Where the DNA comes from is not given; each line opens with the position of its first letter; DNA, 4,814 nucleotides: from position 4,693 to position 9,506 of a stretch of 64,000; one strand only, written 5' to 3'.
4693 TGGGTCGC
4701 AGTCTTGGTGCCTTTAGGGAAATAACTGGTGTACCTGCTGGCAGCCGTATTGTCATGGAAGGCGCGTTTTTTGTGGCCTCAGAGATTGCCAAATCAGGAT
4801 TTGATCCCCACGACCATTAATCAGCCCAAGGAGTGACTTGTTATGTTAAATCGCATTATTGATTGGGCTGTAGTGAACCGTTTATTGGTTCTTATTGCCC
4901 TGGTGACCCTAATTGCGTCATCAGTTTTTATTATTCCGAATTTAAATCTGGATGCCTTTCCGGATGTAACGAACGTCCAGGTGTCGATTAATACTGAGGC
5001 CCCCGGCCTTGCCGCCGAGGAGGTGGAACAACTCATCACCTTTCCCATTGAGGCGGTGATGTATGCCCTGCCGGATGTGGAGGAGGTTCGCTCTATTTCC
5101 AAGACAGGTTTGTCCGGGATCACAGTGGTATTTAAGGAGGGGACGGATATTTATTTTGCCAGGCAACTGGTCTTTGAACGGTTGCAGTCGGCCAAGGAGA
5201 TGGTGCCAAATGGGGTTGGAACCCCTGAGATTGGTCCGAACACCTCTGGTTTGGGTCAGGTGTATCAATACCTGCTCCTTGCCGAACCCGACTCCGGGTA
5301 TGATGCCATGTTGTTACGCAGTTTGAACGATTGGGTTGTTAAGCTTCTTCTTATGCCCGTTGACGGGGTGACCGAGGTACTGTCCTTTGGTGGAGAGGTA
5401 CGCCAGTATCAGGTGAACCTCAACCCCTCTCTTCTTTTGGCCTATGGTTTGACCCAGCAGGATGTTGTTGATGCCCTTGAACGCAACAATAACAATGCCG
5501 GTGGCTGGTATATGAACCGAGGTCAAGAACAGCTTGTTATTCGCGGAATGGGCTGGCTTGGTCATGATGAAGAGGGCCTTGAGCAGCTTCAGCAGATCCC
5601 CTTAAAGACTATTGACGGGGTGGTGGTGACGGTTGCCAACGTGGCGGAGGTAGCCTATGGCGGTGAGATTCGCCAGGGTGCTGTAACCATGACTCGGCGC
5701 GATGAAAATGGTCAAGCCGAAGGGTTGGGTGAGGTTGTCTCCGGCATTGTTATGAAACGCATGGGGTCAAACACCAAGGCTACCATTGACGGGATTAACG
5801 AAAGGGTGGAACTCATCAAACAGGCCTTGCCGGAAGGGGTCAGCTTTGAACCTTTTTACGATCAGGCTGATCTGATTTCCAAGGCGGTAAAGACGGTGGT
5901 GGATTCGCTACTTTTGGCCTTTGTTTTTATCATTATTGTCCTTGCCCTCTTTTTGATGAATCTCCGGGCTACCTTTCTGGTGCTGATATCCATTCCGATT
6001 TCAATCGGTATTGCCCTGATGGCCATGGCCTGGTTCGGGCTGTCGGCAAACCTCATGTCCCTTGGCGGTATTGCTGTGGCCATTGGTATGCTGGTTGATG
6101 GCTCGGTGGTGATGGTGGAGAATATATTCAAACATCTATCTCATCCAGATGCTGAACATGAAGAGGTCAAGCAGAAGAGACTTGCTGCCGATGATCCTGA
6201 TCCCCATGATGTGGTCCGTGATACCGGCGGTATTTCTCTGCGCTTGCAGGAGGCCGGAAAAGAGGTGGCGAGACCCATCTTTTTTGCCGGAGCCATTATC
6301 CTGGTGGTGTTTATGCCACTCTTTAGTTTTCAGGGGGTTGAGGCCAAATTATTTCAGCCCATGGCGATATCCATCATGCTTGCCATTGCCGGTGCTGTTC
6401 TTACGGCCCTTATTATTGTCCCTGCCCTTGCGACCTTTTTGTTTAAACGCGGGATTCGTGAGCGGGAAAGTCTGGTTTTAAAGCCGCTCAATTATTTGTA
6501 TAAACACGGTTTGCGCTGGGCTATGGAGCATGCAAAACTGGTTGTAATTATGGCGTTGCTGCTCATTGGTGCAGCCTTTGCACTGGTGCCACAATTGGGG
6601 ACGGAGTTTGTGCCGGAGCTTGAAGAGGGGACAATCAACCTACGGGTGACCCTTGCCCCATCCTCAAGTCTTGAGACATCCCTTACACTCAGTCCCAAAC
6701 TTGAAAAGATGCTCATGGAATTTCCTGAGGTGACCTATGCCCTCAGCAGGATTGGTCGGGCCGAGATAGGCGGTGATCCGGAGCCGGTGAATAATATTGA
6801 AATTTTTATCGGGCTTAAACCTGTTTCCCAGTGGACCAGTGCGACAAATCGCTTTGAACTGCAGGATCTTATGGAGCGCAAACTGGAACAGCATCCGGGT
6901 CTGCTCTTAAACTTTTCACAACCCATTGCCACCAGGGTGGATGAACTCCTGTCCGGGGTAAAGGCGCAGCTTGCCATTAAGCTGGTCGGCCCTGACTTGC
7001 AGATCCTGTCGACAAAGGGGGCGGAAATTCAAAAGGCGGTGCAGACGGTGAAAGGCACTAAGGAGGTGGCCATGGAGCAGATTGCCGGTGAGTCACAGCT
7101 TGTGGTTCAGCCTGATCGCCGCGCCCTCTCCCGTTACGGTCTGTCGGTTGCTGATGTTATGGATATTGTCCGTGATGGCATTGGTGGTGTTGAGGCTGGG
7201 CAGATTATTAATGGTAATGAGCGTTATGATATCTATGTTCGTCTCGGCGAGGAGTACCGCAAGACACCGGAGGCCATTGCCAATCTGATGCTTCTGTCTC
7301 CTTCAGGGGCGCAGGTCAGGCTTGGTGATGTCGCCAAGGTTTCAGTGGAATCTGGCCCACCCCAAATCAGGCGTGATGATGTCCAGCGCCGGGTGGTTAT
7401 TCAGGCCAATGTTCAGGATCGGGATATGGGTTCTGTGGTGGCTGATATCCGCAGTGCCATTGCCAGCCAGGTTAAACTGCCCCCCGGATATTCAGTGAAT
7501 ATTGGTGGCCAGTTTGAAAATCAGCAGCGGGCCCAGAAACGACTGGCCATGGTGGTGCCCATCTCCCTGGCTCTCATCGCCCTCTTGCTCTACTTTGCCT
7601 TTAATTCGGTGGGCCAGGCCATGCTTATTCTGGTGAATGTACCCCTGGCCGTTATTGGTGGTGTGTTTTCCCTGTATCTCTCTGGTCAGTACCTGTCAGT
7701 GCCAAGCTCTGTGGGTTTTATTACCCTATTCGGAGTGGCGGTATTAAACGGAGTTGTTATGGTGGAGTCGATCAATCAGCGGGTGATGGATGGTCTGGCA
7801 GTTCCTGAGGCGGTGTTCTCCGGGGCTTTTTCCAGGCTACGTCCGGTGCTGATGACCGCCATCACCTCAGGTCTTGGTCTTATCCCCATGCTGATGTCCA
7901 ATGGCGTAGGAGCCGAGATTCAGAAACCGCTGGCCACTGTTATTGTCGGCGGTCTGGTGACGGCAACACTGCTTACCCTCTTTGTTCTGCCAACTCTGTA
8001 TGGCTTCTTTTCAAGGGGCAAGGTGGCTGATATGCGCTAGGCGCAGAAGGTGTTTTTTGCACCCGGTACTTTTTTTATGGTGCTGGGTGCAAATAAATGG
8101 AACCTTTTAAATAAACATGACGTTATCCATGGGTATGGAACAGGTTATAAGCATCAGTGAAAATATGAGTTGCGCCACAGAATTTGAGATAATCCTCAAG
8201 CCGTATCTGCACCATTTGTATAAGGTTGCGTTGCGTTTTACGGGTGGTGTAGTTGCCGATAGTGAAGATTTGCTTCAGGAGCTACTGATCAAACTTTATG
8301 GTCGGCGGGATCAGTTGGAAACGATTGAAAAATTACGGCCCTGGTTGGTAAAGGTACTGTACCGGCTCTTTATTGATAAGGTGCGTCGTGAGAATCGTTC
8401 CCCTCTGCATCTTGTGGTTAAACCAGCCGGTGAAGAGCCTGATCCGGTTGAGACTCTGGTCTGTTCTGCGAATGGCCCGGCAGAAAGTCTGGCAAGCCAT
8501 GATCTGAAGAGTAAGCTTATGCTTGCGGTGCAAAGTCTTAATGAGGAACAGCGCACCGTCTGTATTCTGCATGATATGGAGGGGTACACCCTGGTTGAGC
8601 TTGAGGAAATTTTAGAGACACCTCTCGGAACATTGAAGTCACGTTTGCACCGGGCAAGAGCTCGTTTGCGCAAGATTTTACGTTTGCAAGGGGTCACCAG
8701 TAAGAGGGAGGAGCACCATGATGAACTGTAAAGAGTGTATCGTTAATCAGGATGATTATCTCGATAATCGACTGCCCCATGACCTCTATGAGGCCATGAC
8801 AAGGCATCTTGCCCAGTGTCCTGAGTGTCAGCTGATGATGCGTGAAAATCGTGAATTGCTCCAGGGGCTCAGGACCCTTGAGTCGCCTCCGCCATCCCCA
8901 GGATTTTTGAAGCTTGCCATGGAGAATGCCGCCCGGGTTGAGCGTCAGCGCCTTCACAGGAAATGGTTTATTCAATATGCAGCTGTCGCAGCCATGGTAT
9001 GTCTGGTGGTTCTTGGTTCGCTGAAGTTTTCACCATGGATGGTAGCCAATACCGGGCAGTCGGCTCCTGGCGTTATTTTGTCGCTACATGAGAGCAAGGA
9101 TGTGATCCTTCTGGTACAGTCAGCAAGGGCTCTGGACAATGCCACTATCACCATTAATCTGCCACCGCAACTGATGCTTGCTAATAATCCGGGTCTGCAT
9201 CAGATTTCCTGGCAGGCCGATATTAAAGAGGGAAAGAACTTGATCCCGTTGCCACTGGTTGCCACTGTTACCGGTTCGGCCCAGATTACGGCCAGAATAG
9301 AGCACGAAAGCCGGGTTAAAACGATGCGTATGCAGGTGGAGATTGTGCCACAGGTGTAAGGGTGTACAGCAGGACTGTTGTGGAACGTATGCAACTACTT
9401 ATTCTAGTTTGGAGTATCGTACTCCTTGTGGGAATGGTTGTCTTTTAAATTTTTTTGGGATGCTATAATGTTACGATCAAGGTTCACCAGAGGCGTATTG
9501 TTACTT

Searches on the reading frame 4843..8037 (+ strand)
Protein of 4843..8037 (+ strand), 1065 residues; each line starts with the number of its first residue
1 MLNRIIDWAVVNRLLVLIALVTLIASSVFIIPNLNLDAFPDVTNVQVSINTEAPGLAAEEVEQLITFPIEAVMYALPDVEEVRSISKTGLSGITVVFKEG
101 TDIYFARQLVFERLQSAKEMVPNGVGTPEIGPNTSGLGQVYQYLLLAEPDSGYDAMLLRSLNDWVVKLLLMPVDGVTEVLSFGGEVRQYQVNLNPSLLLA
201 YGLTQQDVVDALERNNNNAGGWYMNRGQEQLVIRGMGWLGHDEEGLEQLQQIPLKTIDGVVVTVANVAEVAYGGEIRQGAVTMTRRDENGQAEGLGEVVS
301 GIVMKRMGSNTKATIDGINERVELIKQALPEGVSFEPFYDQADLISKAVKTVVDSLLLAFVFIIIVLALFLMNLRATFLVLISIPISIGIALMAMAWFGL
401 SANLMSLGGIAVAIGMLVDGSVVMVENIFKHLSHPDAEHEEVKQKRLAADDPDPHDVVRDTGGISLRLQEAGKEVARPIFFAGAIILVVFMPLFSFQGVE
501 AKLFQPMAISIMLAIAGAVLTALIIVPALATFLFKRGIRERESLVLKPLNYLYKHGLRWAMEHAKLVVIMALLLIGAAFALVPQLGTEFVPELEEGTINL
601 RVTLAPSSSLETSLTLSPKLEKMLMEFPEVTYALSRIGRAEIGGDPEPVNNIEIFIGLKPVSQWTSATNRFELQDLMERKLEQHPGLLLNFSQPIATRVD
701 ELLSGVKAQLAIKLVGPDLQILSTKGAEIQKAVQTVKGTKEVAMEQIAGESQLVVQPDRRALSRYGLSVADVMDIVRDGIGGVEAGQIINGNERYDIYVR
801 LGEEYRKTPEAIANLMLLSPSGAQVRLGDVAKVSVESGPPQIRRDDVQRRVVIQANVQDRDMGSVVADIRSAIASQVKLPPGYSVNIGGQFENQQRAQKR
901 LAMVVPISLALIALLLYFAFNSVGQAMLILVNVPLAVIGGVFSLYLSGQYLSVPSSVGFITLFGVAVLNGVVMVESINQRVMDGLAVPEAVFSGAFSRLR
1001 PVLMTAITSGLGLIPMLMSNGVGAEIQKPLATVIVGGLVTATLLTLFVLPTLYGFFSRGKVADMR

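Call 28: search_protein_families(library=pfam, proteins=[window:4843-8037:+], max_evalue=0.0001)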
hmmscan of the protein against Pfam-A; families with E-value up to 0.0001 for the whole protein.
window:4843-8037:+ (1065 aa): 1 family
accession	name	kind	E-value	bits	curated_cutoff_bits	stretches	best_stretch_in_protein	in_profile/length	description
PF00873.25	ACR_tran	-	3.4e-270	899.5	28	1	6-1056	2-1020/1021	AcrB/AcrD/AcrF family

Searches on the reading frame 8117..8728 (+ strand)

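Call 28: search_protein_families(library=pfam, proteins=[window:8117-8728:+], max_evalue=0.0001)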
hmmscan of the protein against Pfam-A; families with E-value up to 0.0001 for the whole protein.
window:8117-8728:+ (204 aa): 3 families
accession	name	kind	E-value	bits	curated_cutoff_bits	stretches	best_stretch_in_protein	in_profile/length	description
PF08281.18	Sigma70_r4_2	-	4.8e-11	42.6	25.7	1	133-184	3-54/54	Sigma-70, region 4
PF04542.20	Sigma70_r2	-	4.9e-11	42.7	24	1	28-94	3-70/71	Sigma-70 region 2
PF04545.22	Sigma70_r4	-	1.3e-07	31.5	24.1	1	137-186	1-50/50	Sigma-70, region 4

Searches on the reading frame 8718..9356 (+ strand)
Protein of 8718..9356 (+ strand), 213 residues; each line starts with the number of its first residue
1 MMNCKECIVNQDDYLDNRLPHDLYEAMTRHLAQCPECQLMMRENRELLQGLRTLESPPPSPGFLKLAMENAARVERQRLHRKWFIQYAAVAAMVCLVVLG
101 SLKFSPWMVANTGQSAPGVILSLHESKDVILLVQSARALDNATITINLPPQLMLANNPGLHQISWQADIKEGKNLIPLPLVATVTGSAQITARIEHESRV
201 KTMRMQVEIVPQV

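Call 28: search_protein_families(library=pfam, proteins=[window:8718-9356:+], max_evalue=0.0001)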
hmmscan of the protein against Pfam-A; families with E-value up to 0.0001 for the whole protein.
window:8718-9356:+ (213 aa): 1 family
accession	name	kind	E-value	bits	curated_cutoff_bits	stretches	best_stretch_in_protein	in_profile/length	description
PF13490.11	zf-HC2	-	0.0001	22.8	22.2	0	13-38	10-35/35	Putative zinc-finger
